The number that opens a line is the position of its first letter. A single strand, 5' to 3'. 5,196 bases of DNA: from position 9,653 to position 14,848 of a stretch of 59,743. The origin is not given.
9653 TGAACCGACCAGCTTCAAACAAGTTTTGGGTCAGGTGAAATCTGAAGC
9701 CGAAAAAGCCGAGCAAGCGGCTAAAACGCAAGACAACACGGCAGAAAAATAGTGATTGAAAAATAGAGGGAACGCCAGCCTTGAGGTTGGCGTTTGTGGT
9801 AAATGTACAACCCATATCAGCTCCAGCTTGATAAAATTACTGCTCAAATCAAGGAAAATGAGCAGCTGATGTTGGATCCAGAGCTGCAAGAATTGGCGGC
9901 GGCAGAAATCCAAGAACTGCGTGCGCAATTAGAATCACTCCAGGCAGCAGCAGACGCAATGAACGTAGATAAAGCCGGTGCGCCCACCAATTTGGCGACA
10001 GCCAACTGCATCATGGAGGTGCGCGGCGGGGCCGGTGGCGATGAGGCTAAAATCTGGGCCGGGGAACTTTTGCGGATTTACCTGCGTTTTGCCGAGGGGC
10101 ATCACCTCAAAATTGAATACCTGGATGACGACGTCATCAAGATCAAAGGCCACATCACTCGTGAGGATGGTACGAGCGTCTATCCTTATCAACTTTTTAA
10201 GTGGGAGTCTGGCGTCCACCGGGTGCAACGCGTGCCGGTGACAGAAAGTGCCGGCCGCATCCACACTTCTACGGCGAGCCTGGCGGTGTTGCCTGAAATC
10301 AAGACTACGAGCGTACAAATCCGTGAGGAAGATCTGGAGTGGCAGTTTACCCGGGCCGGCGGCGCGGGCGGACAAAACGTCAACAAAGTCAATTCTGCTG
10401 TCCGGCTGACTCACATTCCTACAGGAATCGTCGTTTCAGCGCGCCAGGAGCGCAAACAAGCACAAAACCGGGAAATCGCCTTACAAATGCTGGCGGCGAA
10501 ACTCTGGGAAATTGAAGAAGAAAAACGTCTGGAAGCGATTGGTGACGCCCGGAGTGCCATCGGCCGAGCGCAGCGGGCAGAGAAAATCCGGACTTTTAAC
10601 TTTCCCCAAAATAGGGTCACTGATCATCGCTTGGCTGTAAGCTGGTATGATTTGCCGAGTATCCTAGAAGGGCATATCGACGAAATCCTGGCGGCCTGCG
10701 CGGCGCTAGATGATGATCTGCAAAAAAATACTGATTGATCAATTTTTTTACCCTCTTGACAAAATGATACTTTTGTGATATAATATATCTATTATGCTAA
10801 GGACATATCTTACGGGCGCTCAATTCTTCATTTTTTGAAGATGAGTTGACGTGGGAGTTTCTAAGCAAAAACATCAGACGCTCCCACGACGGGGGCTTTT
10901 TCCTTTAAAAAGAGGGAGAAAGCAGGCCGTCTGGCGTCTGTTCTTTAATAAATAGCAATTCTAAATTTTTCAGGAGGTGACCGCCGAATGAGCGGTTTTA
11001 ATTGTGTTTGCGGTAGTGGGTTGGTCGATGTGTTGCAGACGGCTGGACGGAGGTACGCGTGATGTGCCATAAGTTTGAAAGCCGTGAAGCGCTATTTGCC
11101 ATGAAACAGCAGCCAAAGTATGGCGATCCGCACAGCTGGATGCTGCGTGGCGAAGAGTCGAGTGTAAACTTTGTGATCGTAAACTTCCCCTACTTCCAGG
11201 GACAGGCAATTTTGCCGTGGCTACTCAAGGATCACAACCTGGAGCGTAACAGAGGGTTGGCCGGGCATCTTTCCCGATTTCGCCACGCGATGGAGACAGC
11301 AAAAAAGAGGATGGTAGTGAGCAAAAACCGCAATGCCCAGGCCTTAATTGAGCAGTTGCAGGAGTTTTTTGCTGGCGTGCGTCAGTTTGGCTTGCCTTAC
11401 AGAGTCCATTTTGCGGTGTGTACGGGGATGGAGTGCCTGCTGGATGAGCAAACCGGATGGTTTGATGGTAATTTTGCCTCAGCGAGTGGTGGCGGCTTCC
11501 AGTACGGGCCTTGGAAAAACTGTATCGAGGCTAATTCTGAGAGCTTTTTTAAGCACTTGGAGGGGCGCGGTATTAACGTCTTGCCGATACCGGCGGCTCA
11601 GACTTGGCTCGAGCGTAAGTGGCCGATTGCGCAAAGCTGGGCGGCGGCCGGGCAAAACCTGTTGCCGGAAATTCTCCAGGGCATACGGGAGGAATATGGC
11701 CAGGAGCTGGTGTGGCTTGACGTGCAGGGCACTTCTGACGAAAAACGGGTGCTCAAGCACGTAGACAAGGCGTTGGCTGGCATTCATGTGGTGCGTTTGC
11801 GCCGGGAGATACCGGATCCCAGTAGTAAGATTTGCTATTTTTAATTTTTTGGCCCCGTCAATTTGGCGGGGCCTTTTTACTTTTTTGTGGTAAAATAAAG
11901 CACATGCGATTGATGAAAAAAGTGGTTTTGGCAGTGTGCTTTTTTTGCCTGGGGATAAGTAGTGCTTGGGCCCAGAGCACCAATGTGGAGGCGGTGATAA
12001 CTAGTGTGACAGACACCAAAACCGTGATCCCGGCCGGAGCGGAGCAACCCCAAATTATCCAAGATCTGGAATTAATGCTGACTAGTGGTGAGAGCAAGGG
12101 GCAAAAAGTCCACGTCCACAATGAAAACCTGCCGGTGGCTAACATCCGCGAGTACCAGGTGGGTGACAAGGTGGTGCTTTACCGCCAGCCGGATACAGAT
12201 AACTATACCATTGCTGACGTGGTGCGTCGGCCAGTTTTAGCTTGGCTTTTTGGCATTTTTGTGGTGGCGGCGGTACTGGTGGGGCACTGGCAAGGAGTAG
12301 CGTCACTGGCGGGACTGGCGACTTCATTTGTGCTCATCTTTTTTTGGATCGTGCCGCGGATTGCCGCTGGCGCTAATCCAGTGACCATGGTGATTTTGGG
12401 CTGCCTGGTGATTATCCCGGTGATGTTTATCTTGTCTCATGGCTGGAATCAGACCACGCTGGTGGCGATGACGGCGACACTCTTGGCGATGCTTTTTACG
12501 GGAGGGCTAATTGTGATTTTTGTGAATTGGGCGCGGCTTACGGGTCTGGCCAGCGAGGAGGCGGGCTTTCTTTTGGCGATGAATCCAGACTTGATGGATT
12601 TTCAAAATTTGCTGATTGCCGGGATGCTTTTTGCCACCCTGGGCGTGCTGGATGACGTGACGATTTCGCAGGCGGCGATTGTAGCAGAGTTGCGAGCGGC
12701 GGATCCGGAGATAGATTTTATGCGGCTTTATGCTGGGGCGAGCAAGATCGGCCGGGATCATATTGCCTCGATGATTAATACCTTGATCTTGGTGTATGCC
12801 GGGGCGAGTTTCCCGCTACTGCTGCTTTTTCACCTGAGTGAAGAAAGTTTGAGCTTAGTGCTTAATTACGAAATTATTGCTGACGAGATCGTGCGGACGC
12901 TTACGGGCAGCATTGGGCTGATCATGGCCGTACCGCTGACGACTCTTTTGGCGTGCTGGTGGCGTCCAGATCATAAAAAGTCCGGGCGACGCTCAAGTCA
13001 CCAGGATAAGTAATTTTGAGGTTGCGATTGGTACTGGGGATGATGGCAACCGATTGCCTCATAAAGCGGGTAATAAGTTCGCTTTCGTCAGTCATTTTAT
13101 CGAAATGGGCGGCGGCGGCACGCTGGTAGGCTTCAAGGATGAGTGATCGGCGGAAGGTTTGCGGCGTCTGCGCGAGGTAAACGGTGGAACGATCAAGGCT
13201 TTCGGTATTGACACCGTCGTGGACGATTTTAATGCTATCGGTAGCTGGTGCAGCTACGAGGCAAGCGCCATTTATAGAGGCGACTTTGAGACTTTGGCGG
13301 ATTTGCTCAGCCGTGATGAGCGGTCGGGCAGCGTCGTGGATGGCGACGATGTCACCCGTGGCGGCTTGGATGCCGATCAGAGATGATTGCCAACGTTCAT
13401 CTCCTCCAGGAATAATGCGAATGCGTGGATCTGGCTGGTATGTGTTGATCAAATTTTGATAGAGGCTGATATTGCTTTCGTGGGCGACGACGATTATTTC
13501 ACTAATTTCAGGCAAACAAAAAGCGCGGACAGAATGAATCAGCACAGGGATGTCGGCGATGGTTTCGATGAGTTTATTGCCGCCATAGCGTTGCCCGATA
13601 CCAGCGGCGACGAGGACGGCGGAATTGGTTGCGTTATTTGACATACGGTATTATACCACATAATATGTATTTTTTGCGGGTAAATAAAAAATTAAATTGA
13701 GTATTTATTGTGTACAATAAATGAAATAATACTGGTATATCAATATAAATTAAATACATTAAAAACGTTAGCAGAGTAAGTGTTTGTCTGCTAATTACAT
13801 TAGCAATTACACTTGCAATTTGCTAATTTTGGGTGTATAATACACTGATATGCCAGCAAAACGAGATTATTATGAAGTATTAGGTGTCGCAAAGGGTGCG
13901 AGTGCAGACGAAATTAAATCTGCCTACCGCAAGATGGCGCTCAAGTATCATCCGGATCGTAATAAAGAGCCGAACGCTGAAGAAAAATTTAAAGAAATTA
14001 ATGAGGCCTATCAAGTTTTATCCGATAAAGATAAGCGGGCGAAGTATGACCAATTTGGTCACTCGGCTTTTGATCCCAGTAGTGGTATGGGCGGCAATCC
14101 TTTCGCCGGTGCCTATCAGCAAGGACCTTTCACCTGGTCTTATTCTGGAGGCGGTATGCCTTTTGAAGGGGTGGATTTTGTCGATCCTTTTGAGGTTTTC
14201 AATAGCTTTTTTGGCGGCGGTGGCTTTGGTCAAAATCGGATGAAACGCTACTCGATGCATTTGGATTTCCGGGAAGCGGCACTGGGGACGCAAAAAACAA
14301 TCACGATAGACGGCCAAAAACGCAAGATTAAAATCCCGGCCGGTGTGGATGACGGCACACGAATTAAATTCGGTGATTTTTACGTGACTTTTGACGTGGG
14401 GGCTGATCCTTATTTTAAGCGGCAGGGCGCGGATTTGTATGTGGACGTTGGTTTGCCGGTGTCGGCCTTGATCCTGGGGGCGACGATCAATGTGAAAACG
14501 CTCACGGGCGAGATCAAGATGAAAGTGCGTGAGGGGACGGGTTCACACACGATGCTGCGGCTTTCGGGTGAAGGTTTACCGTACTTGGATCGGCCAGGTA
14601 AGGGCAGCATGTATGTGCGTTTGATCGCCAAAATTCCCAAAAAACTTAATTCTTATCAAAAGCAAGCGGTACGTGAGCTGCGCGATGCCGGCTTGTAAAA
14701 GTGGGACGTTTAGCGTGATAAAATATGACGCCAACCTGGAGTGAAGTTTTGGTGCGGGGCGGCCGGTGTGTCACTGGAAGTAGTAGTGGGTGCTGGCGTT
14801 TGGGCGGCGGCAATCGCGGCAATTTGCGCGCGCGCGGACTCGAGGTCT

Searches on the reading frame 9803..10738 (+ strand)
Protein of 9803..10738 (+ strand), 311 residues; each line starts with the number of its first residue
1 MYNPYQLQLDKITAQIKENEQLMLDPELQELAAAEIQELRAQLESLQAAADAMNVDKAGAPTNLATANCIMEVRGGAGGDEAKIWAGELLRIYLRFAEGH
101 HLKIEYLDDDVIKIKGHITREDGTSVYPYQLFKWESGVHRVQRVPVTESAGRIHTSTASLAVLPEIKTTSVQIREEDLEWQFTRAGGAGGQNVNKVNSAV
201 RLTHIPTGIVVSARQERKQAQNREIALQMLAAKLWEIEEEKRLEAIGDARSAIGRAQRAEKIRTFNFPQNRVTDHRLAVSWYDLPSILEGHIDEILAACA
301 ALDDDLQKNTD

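Call 85: search_protein_families(library=pfam, proteins=[window:9803-10738:+], max_evalue=0.00001)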
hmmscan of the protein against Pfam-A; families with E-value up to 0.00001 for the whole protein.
window:9803-10738:+ (311 aa): 2 families
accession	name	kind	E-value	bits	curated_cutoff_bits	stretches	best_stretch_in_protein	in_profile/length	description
PF03462.23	PCRF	-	2.3e-37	129.1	24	1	9-159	44-193/194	PCRF domain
PF00472.26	RF-1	-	1e-36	125.8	35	1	169-276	3-116/116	RF-1 domain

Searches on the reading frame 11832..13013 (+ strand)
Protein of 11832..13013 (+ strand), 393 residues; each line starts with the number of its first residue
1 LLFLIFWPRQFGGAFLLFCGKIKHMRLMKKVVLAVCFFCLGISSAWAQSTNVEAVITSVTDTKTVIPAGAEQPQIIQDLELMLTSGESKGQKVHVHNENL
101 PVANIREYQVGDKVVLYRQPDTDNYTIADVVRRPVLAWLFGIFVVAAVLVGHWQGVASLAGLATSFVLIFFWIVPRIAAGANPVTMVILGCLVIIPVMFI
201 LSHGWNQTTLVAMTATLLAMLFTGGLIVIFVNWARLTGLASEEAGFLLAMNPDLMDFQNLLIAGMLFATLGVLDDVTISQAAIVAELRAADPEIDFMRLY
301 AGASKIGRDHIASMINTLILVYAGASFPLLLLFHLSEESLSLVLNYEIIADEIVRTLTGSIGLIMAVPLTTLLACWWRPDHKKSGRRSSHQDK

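Call 85: search_protein_families(library=pfam, proteins=[window:11832-13013:+], max_evalue=0.00001)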
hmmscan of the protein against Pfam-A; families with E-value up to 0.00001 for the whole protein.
window:11832-13013:+ (393 aa): 1 family
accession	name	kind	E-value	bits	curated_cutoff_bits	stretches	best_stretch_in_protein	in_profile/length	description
PF07907.16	YibE_F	-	5.8e-68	229.4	27.2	1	137-376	2-241/241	YibE/F-like protein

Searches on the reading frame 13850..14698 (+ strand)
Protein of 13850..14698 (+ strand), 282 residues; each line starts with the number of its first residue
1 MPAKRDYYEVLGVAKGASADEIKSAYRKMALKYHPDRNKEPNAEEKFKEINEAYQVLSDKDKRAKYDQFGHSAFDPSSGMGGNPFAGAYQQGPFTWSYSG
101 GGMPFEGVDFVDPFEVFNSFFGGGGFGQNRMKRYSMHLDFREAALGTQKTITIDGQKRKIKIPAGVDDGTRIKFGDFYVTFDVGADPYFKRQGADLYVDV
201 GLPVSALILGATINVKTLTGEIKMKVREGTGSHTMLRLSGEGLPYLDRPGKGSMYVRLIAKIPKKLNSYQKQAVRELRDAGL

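Call 85: search_protein_families(library=pfam, proteins=[window:13850-14698:+], max_evalue=0.00001)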
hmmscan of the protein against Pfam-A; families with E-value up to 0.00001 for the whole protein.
window:13850-14698:+ (282 aa): 2 families
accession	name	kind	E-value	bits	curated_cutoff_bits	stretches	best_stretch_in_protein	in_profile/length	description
PF00226.36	DnaJ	-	6.4e-30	103.5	27.8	1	6-67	1-63/63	DnaJ domain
PF01556.23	DnaJ_C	-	1.9e-28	99.8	26.6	1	133-263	2-152/152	DnaJ C terminal domain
